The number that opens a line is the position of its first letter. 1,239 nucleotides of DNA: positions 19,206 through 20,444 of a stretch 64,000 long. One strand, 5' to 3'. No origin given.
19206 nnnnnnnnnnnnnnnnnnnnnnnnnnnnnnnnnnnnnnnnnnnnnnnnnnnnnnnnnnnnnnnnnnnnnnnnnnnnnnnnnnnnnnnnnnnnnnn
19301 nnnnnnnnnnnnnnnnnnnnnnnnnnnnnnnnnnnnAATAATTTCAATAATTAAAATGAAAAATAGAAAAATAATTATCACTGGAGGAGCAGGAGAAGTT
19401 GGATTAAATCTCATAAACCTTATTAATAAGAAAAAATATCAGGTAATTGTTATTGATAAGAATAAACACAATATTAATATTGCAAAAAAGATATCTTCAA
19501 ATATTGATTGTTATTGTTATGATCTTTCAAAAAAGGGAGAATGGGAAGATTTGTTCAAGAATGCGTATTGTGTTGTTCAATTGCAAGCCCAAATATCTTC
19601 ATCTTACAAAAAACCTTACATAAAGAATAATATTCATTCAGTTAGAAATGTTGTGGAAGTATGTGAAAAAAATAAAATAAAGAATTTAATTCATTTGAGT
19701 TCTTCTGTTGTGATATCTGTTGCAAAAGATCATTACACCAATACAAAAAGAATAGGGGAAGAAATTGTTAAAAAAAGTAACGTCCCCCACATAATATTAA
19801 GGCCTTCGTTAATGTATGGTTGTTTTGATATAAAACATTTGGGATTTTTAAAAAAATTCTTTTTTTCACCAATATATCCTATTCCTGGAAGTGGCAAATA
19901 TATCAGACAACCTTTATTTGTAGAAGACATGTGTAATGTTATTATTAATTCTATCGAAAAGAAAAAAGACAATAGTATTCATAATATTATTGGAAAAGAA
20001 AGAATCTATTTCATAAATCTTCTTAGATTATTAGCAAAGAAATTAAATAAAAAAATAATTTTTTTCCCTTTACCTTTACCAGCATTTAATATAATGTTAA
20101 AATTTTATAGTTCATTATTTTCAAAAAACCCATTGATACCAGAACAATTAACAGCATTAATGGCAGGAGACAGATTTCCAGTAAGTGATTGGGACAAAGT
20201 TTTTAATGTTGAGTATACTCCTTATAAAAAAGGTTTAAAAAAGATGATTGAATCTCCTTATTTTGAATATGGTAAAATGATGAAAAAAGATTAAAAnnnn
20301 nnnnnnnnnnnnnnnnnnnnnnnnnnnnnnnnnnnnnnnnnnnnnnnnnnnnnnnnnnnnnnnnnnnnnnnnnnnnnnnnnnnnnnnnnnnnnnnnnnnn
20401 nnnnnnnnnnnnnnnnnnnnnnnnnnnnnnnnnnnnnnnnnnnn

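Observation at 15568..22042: Decaprenyl-phospho-arabinose-like module (UbiA phosphoribosyltransferase, PAP2, FAD enzyme, two SDRs, GT-C-like protein) in an archaeon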

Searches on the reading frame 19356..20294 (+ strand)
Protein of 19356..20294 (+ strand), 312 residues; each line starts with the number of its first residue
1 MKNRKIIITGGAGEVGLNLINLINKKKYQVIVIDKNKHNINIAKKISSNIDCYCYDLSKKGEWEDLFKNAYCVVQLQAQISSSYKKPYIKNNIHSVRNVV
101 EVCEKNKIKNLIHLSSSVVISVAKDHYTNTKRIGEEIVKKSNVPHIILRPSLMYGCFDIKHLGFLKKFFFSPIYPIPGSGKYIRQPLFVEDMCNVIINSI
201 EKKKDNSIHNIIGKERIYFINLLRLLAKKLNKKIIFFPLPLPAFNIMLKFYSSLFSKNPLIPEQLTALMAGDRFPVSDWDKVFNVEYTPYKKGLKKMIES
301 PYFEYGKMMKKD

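Call 3: search_protein_families(library=pfam, proteins=[window:19356-20294:+], max_evalue=0.01)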
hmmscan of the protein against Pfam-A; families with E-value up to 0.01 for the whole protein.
window:19356-20294:+ (312 aa): 10 families
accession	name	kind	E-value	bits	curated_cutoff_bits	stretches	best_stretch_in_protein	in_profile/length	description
PF01370.27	Epimerase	-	6.9e-20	71.9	20.9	1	6-209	1-237/240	NAD dependent epimerase/dehydratase family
PF01073.25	3Beta_HSD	-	2.9e-16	59.8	22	2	7-120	1-120/280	3-beta hydroxysteroid dehydrogenase/isomerase family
PF04321.23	RmlD_sub_bind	-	1.2e-09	38.2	27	1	5-156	2-154/287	RmlD substrate binding domain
PF07993.18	NAD_binding_4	-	9.7e-09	35.2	20.1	1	61-120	80-141/258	Male sterility protein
PF16363.11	GDP_Man_Dehyd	-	1.7e-08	34.7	27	1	7-117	1-130/332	GDP-mannose 4,6 dehydratase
PF13460.12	NAD_binding_10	-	3.8e-08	33.9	27.2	1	10-151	1-144/184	NAD(P)H-binding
PF02719.21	Polysacc_synt_2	-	3e-06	27.1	20.2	1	6-141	1-152/293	Polysaccharide biosynthesis protein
PF05368.20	NmrA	-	0.0001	22.4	27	1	3-233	2-237/298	NmrA-like family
PF00106.31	adh_short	-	0.00022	21.2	26.6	1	5-70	2-71/195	short chain dehydrogenase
PF02254.24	TrkA_N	-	0.0011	19.8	23.8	1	10-59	4-51/116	TrkA-N domain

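Call 4: search_protein_families(library=ncbifam, proteins=[window:19356-20294:+], max_evalue=0.01)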
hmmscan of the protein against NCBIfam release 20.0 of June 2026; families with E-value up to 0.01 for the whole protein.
window:19356-20294:+ (312 aa): 36 families (the best 25 are shown)
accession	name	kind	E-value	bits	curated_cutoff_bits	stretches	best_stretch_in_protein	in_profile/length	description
TIGR01181.1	dTDP_gluc_dehyt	equivalog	1.3e-12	47.5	365.1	1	5-233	1-264/321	dTDP-glucose 4,6-dehydratase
NF050030.1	thlkprotThyD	equivalog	3.9e-12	46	400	1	5-117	2-122/305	thylakoid membrane protein ThyD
TIGR02197.1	heptose_epim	equivalog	1.6e-10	40.6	274.6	1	6-130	1-128/316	ADP-glyceromanno-heptose 6-epimerase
TIGR01179.1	galE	equivalog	3.2e-08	32.8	262.3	1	5-123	1-128/332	UDP-glucose 4-epimerase GalE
NF042422.1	oxyalk_red_OleD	equivalog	4.9e-08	32.7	580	1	5-123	2-117/329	2-alkyl-3-oxoalkanoate reductase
TIGR01777.1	yfcH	hypoth_equivalog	1.2e-07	31.6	207.35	1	6-119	1-113/292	TIGR01777 family oxidoreductase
TIGR03649.1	ergot_EASG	subfamily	1.4e-07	31.3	256.4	1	6-235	2-220/287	ergot alkaloid biosynthesis protein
NF047922.1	GDPFucSynFcl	equivalog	4.6e-07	29.6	500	1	3-120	2-109/308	GDP-L-fucose synthase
TIGR04180.1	EDH_00030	hypoth_equivalog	2.3e-06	26.9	475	1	6-124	1-129/297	NAD-dependent 4,6-dehydratase LegB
TIGR03466.1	HpnA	hypoth_equivalog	3.7e-06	26.1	367.65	1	5-128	2-125/327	hopanoid-associated sugar epimerase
NF041293.1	G6PDh_Azf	equivalog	4.2e-06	26.4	400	1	4-122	3-121/252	NAD-dependent glucose-6-phosphate dehydrogenase Azf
NF042423.1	oxyalk_red_Shew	equivalog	5.6e-06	25.7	580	1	3-125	8-127/331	2-alkyl-3-oxoalkanoate reductase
NF006619.0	PRK09186.1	equivalog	1.1e-05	25.2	255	1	2-142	3-145/256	oxidoreductase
TIGR01214.1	rmlD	equivalog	2e-05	23.8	224.05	0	5-48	1-44/285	dTDP-4-dehydrorhamnose reductase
NF007582.0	PRK10217.1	equivalog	2.3e-05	23.7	698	0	4-44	2-43/355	dTDP-glucose 4,6-dehydratase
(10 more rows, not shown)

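Call 65: search_solved_structures(query=window:19356-20294:+, max_evalue=0.00001)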
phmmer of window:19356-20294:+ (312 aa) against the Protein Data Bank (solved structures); distinct sequences matched with E-value up to 0.00001: 21.
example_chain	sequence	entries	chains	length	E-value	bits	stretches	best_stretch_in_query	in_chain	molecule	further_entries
5xtb_J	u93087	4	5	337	3.7e-10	43.1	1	100-250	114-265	NADH dehydrogenase [ubiquinone] 1 alpha subcomplex subunit 9, mitochondrial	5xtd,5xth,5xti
9ti4_J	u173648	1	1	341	3.8e-10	43.1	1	100-250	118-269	NADH dehydrogenase [ubiquinone] 1 alpha subcomplex subunit 9, mitochondrial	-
9cwt_J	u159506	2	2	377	4.2e-10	42.9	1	100-250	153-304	NADH dehydrogenase [ubiquinone] 1 alpha subcomplex subunit 9, mitochondrial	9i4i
7tgh_A9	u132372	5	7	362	3.4e-09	39.9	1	65-279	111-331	NAD-dependent epimerase/dehydratase family protein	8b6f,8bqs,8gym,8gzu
6zl6_A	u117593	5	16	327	1.4e-07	34.7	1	5-232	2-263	Epimerase domain-containing protein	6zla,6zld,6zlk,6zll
7v2d_J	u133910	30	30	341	1.6e-07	34.5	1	99-262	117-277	NADH dehydrogenase [ubiquinone] 1 alpha subcomplex subunit 9, mitochondrial | NADH dehydrogenase ubiquinone 1 alpha subcomplex subunit 9, mitochondrial | NADH:u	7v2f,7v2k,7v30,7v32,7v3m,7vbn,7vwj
7v2c_J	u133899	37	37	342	1.6e-07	34.5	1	99-262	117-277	NADH dehydrogenase [ubiquinone] 1 alpha subcomplex subunit 9, mitochondrial | NADH dehydrogenase ubiquinone 1 alpha subcomplex subunit 9, mitochondrial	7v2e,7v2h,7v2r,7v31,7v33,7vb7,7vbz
7w2k_J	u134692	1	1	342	1.6e-07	34.5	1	99-262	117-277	NADH:ubiquinone oxidoreductase subunit A9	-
7vxu_J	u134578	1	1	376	1.9e-07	34.2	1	99-262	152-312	NADH dehydrogenase ubiquinone 1 alpha subcomplex subunit 9, mitochondrial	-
5gpn_p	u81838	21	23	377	1.9e-07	34.2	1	99-262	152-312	NADH dehydrogenase [ubiquinone] 1 alpha subcomplex subunit 9 | NADH dehydrogenase [ubiquinone] 1 alpha subcomplex subunit 9, mitochondrial | NADH:ubiquinone oxi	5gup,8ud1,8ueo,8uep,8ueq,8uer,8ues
9buh_L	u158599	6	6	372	2e-07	34.2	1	99-262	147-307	NADH dehydrogenase [ubiquinone] 1 alpha subcomplex subunit 9, mitochondrial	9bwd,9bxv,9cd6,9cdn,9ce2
6zlj_A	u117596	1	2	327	2.6e-07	33.8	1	5-232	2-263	Epimerase domain-containing protein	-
9w2u_P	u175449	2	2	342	4.5e-07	33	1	99-261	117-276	NADH dehydrogenase [ubiquinone] 1 alpha subcomplex subunit 9, mitochondrial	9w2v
7dgq_R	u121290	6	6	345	4.6e-07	32.9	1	99-261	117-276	NADH dehydrogenase [ubiquinone] 1 alpha subcomplex subunit 9, mitochondrial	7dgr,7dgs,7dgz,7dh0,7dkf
7qsd_P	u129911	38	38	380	5.9e-07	32.6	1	99-261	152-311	NADH dehydrogenase [ubiquinone] 1 alpha subcomplex subunit 9, mitochondrial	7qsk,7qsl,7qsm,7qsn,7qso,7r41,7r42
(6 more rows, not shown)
